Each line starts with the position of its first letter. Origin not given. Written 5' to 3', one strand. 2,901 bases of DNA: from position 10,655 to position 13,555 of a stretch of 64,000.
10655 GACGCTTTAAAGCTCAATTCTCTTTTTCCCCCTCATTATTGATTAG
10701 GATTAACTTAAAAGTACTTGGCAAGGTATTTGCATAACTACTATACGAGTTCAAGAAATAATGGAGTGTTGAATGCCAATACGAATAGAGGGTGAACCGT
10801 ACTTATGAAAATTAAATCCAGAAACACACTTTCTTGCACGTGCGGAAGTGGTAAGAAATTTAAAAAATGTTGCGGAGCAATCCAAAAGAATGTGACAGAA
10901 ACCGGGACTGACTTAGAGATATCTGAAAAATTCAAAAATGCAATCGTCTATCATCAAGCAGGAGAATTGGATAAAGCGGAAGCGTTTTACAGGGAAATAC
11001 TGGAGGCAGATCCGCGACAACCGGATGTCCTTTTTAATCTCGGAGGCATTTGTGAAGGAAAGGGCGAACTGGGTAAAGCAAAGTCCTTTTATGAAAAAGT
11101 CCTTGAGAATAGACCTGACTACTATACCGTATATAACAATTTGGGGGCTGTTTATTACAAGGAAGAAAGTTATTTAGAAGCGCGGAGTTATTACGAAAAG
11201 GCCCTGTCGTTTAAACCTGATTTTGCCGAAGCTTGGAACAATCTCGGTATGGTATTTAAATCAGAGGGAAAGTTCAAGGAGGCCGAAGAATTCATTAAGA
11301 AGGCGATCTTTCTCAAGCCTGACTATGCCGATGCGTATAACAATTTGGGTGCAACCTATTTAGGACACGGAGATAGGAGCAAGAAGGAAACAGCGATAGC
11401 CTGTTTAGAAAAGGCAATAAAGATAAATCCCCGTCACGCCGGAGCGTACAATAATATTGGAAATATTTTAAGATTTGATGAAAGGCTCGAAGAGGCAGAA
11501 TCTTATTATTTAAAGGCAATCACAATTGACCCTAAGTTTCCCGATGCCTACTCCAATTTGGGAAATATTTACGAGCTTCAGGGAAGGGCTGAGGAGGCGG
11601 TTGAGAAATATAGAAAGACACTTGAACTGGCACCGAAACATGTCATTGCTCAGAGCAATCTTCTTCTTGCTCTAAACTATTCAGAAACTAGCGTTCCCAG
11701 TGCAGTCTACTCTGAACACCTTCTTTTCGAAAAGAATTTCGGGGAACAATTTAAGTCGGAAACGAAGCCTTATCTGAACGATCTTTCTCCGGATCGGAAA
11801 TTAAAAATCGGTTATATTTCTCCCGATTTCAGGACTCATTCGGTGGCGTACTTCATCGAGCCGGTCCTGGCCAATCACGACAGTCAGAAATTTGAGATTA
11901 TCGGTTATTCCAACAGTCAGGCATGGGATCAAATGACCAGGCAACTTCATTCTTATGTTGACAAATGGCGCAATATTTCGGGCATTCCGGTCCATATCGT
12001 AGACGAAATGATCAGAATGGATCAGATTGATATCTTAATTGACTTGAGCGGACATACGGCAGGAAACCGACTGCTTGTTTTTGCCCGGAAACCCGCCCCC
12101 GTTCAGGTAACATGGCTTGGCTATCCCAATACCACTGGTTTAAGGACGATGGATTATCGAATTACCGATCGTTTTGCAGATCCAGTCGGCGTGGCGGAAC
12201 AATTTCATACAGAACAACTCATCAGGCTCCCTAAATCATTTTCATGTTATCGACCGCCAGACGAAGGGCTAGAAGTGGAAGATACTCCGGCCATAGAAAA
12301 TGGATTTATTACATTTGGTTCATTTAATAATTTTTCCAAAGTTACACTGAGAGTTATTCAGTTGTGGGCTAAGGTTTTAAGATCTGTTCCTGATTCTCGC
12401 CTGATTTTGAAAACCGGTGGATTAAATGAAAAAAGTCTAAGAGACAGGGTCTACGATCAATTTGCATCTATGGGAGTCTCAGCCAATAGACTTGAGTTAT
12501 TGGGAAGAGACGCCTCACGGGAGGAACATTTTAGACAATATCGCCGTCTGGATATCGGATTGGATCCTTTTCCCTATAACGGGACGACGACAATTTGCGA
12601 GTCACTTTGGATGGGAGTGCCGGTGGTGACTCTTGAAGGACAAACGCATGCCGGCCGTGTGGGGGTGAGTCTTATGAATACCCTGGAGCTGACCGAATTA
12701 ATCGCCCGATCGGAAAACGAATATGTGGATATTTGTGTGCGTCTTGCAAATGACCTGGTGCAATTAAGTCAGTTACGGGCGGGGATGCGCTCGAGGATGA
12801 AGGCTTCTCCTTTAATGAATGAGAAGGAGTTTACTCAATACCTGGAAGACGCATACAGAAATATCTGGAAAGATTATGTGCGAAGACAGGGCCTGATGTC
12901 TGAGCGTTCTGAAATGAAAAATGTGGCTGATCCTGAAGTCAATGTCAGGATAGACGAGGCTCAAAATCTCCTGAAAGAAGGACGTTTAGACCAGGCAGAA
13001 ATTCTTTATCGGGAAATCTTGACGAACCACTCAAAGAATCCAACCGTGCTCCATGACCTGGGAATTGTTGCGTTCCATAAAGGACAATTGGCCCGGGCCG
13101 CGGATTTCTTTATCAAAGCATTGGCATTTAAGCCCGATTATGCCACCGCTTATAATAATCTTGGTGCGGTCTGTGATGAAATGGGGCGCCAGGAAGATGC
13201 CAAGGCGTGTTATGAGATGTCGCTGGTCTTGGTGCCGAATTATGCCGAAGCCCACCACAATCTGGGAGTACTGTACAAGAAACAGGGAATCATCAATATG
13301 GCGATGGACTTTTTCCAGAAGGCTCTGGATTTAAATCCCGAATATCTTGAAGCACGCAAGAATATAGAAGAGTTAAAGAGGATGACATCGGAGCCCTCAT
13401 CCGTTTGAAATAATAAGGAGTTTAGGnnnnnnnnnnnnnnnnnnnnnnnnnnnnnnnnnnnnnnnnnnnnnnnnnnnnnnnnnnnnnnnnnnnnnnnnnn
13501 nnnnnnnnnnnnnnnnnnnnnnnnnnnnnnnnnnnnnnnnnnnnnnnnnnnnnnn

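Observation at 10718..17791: Sigma-54-driven flagellin glycosylation module immediately upstream of a Ser/Thr-rich flagellin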

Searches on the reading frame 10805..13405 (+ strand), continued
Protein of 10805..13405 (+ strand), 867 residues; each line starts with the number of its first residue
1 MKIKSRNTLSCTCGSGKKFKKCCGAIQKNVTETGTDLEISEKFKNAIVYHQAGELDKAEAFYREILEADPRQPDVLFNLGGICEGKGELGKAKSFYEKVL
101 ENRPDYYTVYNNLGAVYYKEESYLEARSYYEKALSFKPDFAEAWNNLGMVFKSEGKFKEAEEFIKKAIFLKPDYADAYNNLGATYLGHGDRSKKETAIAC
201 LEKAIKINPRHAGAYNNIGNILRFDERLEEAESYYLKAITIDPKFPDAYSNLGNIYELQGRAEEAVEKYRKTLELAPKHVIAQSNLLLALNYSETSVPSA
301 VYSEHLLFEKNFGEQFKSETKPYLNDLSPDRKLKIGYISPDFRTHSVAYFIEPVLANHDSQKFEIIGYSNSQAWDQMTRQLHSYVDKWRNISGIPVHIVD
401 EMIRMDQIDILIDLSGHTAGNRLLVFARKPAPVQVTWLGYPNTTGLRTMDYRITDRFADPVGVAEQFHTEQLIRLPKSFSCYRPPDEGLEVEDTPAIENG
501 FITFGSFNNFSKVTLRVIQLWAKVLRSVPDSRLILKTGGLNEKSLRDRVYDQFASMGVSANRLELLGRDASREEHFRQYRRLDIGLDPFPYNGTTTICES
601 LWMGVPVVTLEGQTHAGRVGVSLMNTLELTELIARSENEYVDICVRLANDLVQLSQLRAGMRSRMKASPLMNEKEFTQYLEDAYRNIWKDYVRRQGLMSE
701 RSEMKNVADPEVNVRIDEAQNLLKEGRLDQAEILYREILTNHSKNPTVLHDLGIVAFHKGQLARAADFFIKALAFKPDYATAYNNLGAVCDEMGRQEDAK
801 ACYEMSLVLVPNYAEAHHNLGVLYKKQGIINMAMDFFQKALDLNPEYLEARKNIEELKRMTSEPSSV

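Call 19: find_encoding_contigs(protein=P0158, flank=10000, max_places=2)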
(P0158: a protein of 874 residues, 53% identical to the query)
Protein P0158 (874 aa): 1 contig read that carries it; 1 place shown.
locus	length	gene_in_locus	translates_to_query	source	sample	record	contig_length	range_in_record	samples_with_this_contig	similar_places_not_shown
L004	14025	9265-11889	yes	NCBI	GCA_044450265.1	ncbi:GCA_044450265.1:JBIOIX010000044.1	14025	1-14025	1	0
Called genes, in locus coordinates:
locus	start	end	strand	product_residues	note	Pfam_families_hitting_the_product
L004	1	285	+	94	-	?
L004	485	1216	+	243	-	PF00460:Flg_bb_rod (weak), PF22692:LlgE_F_G_D1, PF06429:Flg_bbr_C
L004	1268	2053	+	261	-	PF00460:Flg_bb_rod, PF22692:LlgE_F_G_D1, PF06429:Flg_bbr_C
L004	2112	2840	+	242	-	PF08666:SAF (weak), PF13144:ChapFlgA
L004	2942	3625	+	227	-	PF02107:FlgH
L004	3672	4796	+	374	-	PF02119:FlgI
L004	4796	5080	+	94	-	PF10135:Rod-binding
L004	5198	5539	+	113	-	PF04316:FlgM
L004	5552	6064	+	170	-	PF05130:FlgN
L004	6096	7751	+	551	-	PF00460:Flg_bb_rod, PF22638:FlgK_D1, PF21158:flgK_1st_1, PF06429:Flg_bbr_C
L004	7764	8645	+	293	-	PF00669:Flagellin_N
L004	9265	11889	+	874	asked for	PF14559:TPR_19, PF00515:TPR_1, PF07719:TPR_2, PF13181:TPR_8, PF13424:TPR_12, PF13424:TPR_12, PF13424:TPR_12, PF13844:Glyco_transf_41, +34 more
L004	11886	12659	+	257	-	PF00483:NTP_transferase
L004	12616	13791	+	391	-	PF01073:3Beta_HSD, PF01370:Epimerase, PF04321:RmlD_sub_bind, PF16363:GDP_Man_Dehyd, PF02719:Polysacc_synt_2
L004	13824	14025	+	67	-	PF08421:Methyltransf_13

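Call 20: find_encoding_contigs(protein=P0151, flank=10000, max_places=2)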
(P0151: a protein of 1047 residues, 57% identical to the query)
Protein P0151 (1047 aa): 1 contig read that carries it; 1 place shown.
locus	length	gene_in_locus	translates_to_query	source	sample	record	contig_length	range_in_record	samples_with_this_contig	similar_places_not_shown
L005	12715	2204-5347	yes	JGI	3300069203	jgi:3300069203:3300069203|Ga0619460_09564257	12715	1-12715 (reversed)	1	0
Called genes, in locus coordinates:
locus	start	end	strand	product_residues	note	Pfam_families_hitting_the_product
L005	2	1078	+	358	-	?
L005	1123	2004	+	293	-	PF00669:Flagellin_N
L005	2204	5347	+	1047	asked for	PF00515:TPR_1, PF07719:TPR_2, PF13414:TPR_11, PF13424:TPR_12, PF13844:Glyco_transf_41, PF13414:TPR_11, PF13424:TPR_12, PF05050:Methyltransf_21, +26 more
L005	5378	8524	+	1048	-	PF13489:Methyltransf_23, PF13424:TPR_12 (faint), PF13181:TPR_8 (faint), PF13414:TPR_11 (weak), PF00515:TPR_1, PF07719:TPR_2 (weak), PF00534:Glycos_transf_1, PF13692:Glyco_trans_1_4, +4 more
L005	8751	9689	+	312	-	PF00669:Flagellin_N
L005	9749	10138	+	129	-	-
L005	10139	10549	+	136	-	PF07378:FlbT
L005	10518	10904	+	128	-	PF07309:FlaF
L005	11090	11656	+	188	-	PF00072:Response_reg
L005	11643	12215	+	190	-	PF07238:PilZ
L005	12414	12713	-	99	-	?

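Call 21: find_encoding_contigs(protein=P0162, flank=10000, max_places=2)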
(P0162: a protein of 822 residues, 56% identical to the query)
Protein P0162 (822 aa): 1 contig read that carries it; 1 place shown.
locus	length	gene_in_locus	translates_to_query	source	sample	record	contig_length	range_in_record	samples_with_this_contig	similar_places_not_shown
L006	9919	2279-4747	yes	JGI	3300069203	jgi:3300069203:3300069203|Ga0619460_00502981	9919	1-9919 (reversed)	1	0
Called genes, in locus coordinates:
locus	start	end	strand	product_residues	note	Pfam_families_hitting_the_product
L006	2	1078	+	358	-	?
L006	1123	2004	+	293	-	PF00669:Flagellin_N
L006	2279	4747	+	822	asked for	PF14559:TPR_19, PF00515:TPR_1, PF13181:TPR_8, PF13424:TPR_12, PF13414:TPR_11, PF00515:TPR_1, PF00515:TPR_1, PF13414:TPR_11, +39 more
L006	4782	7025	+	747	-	PF13414:TPR_11 (weak), PF25064:ARM_TT21_5th (weak), PF14559:TPR_19 (weak), PF00515:TPR_1, PF07719:TPR_2 (weak), PF13414:TPR_11, PF13692:Glyco_trans_1_4, PF00534:Glycos_transf_1, +9 more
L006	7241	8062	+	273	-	PF00669:Flagellin_N, PF00700:Flagellin_C (weak)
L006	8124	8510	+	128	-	-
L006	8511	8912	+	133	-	PF07378:FlbT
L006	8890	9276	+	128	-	PF07309:FlaF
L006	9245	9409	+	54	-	-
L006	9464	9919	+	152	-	?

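Call 22: search_protein_families(library=ncbifam, proteins=[window:10805-13405:+], max_evalue=0.1)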
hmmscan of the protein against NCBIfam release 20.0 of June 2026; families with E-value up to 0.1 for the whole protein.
window:10805-13405:+ (867 aa): 47 families (the best 25 are shown)
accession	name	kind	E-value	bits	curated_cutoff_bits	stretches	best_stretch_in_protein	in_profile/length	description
TIGR02917.1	PEP_TPR_lipo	equivalog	1.7e-44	152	312.2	3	47-192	744-888/899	XrtA/PEP-CTERM system TPR-repeat protein PrsT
TIGR02521.1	type_IV_pilW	equivalog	1.2e-43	149.3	154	3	112-277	36-200/234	type IV pilus biogenesis/stability protein PilW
NF040959.1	MamA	equivalog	6e-42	143.4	200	3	45-190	43-188/204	magnetosome protein MamA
NF033762.1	social_mot_Tgl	equivalog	7.1e-41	140.2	225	4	42-190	34-185/252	social motility TPR repeat lipoprotein Tgl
NF033758.1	gliding_GltE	equivalog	5.5e-31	108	225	3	60-241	73-251/411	adventurous gliding motility TPR repeat lipoprotein GltE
NF033920.0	C39_PA2778_fam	equivalog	7.2e-30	104.2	150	3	87-171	170-254/255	PA2778 family cysteine peptidase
NF002725.1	PRK02603.1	equivalog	2.1e-28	99.5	143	7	148-227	42-121/173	photosystem I assembly protein Ycf3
TIGR00540.1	TPR_hemY_coli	hypoth_equivalog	1.2e-26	93.4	142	4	735-804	315-383/385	heme biosynthesis-associated TPR protein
NF047507.1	TPR_BatC_Lepto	exception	1.3e-25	90.1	175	5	814-863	96-145/214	TPR repeat-containing protein BatC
NF008391.2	PRK11189.1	equivalog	4.2e-25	88.9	250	4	776-853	61-138/297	lipoprotein NlpI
NF047371.1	FlcA_CTERM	equivalog_domain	2.8e-17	62.4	300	3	47-206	447-598/646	periplasmic flagellar collar protein FlcA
TIGR02552.1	LcrH_SycD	equivalog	3.1e-17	62.6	104.8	3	736-858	8-133/136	SycD/LcrH family type III secretion system chaperone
TIGR00990.1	3a0801s09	subfamily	6.4e-17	61.4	757.25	3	44-171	370-497/615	mitochondrial import receptor subunit TOM70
NF053607.1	CHU_0125_OmpA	equivalog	1.2e-14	53.7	620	3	195-278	36-119/639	CHU_0125 family OmpA-like outer membrane integrity protein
TIGR02795.1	tol_pal_ybgF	equivalog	8.4e-14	52.2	90.1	2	48-104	48-107/119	tol-pal system protein YbgF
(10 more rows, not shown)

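Call 45: find_related_loci(query=A4, collection=genome_contigs, flank=10000)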
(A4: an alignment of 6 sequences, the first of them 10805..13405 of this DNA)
Query A4 (867 aa) in genome_contigs; peptide patterns used: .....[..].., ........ (x = any residue, [..] = any of these).
64 stretches matched a pattern; 35 encode a relative of the query (tblastn E <= 1e-3); 35 distinct loci.
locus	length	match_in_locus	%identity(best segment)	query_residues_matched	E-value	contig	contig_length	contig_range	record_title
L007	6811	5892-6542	38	24-854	2e-37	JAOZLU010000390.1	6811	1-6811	MAG: Desulfobacterales bacterium isolate GMC2_bin_2_sub GMC2_2504_length_6811_cov_45.718917, whole genome shotgun sequen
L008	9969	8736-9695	34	22-854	8e-35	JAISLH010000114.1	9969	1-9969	MAG: Bacteroidales bacterium isolate Hs463_bin99 k119_156482, whole genome shotgun sequence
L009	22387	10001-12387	29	17-864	7e-31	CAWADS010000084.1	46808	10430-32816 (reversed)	MAG: Candidatus Acidoferrales bacterium isolate MFD03726.bin.3.53 genome assembly, contig: contig_95416, whole genome sh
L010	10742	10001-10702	40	42-859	2e-30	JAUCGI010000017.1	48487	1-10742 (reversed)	Desulfobacterales bacterium HSG2 NODE_44_length_48487, whole genome shotgun sequence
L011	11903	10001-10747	30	25-863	1e-21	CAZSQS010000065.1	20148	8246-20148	MAG TPA_asm: uncultured Smithella sp. isolate SRP263991_co2_36 genome assembly, contig: NODE_3246_length_20148_cov_27.70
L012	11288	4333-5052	26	39-854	3e-18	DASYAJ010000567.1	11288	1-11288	MAG TPA_asm: Candidatus Kapaibacterium sp. isolate SMAG_U4877 k141_2882839, whole genome shotgun sequence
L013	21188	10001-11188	28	21-860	3e-18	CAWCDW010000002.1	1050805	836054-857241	MAG: uncultured Alphaproteobacteria bacterium isolate MFD09368.bin.1.55 genome assembly, contig: contig_17774, whole gen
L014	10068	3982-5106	29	21-860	2e-17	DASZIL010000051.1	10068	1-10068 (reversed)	MAG TPA_asm: Beijerinckiaceae bacterium isolate SMAG_U6601 k141_4669953, whole genome shotgun sequence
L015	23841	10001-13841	45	53-857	4e-16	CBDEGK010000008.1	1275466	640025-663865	MAG: Halieaceae bacterium isolate 2385e45c-80a1-47a8-8dda-bd0c25138c1b genome assembly, contig: contig_8, whole genome s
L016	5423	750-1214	33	33-859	5e-16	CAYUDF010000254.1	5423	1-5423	MAG TPA_asm: uncultured bacterium isolate SRP155585_co2_3 genome assembly, contig: NODE_15468_length_5423_cov_5.824702,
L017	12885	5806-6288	27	59-857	2e-15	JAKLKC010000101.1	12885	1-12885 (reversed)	MAG: Myxococcota bacterium isolate MAG.506 MAG.506-NODE_101_length_12885_cov_7.501015, whole genome shotgun sequence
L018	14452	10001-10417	30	51-854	3e-13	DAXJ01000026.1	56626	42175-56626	MAG TPA_asm: Methanosaeta sp. UBA114 UBA114_contig_11808, whole genome shotgun sequence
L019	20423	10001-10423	30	51-854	7e-13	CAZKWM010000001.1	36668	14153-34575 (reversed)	MAG TPA_asm: uncultured Methanotrichaceae archaeon isolate binchicken_co3_287 genome assembly, contig: NODE_3369_length_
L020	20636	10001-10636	34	14-860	1e-12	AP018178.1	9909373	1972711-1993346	Calothrix sp. NIES-2100 DNA, nearly complete genome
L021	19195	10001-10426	30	43-290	1e-12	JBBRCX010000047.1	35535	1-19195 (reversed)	MAG: Tepidisphaerales bacterium isolate Co_metawrap_2425 Cmw_2425_k141_8036182_length_35535_cov_14.9968, whole genome sh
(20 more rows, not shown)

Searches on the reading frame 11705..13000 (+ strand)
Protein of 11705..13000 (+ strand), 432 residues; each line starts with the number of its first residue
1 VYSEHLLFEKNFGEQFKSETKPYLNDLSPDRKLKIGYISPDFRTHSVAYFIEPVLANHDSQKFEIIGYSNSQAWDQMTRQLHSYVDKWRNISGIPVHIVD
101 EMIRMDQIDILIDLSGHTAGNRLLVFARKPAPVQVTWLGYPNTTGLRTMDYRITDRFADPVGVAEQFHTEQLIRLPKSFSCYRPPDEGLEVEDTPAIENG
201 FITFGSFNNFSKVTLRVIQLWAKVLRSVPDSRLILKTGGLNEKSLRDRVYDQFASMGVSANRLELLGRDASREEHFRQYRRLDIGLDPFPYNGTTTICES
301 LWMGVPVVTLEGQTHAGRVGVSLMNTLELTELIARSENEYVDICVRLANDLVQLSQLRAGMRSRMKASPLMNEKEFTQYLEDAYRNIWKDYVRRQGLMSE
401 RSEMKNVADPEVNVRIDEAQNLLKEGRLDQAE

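Call 36: search_solved_structures(query=window:11705-13000:+, max_evalue=1e-20, show_alignments=2)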
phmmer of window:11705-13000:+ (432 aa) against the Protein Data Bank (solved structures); distinct sequences matched with E-value up to 1e-20: 19.
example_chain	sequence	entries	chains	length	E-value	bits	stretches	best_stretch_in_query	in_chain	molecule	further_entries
7y4i_A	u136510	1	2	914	4.6e-112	378.1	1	25-404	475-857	Probable UDP-N-acetylglucosamine--peptide N-acetylglucosaminyltransferase SPINDLY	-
8dtf_A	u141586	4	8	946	1.8e-111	376.1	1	25-404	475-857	Probable UDP-N-acetylglucosamine--peptide N-acetylglucosaminyltransferase SPINDLY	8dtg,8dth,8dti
5djs_A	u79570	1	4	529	1.3e-88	300.8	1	26-392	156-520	Tetratricopeptide TPR_2 repeat protein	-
6q4m_A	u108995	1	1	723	1.8e-57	198.2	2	201-392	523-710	UDP-N-acetylglucosamine--peptide N-acetylglucosaminyltransferase 110 kDa subunit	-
5npr_A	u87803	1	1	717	3.4e-57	197.3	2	201-392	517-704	UDP-N-acetylglucosamine--peptide N-acetylglucosaminyltransferase 110 kDa subunit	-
6tka_AAA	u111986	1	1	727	3.4e-57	197.3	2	201-392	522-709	UDP-N-acetylglucosamine--peptide N-acetylglucosaminyltransferase 110 kDa subunit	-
5nps_A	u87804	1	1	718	3.4e-57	197.3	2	201-392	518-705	UDP-N-acetylglucosamine--peptide N-acetylglucosaminyltransferase 110 kDa subunit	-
8cm9_A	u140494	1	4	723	3.5e-57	197.3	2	201-392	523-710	UDP-N-acetylglucosamine--peptide N-acetylglucosaminyltransferase 110 kDa subunit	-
3pe3_A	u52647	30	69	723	3.5e-57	197.3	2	201-392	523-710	UDP-N-acetylglucosamine--peptide N-acetylglucosaminyltransferase 110 kDa subunit | UDP-N-ACETYLGLUCOSAMINE--PEPTIDE N-ACETYLGLUCOSAMINYL TRANSFERASE 110 KDA SUB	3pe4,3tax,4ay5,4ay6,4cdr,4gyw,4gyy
5lvv_A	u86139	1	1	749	3.8e-57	197.2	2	201-392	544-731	UDP-N-acetylglucosamine--peptide N-acetylglucosaminyltransferase 110 kDa subunit,UDP-N-ace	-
5lwv_A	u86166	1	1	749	3.8e-57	197.2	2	201-392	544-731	Host cell factor 1,UDP-N-acetylglucosamine--peptide N-acetylglucosaminyltransferase 110 kD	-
6ibo_A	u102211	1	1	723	4.8e-57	196.8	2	201-392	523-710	UDP-N-acetylglucosamine--peptide N-acetylglucosaminyltransferase 110 kDa subunit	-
7yeh_B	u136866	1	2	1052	1e-56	195.7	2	201-392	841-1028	UDP-N-acetylglucosamine--peptide N-acetylglucosaminyltransferase 110 kDa subunit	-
7yea_A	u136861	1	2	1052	1e-56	195.7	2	201-392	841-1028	UDP-N-acetylglucosamine--peptide N-acetylglucosaminyltransferase 110 kDa subunit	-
7ntf_A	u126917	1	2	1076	1.1e-56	195.6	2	201-392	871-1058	Isoform 1 of UDP-N-acetylglucosamine--peptide N-acetylglucosaminyltransferase 110 kDa subu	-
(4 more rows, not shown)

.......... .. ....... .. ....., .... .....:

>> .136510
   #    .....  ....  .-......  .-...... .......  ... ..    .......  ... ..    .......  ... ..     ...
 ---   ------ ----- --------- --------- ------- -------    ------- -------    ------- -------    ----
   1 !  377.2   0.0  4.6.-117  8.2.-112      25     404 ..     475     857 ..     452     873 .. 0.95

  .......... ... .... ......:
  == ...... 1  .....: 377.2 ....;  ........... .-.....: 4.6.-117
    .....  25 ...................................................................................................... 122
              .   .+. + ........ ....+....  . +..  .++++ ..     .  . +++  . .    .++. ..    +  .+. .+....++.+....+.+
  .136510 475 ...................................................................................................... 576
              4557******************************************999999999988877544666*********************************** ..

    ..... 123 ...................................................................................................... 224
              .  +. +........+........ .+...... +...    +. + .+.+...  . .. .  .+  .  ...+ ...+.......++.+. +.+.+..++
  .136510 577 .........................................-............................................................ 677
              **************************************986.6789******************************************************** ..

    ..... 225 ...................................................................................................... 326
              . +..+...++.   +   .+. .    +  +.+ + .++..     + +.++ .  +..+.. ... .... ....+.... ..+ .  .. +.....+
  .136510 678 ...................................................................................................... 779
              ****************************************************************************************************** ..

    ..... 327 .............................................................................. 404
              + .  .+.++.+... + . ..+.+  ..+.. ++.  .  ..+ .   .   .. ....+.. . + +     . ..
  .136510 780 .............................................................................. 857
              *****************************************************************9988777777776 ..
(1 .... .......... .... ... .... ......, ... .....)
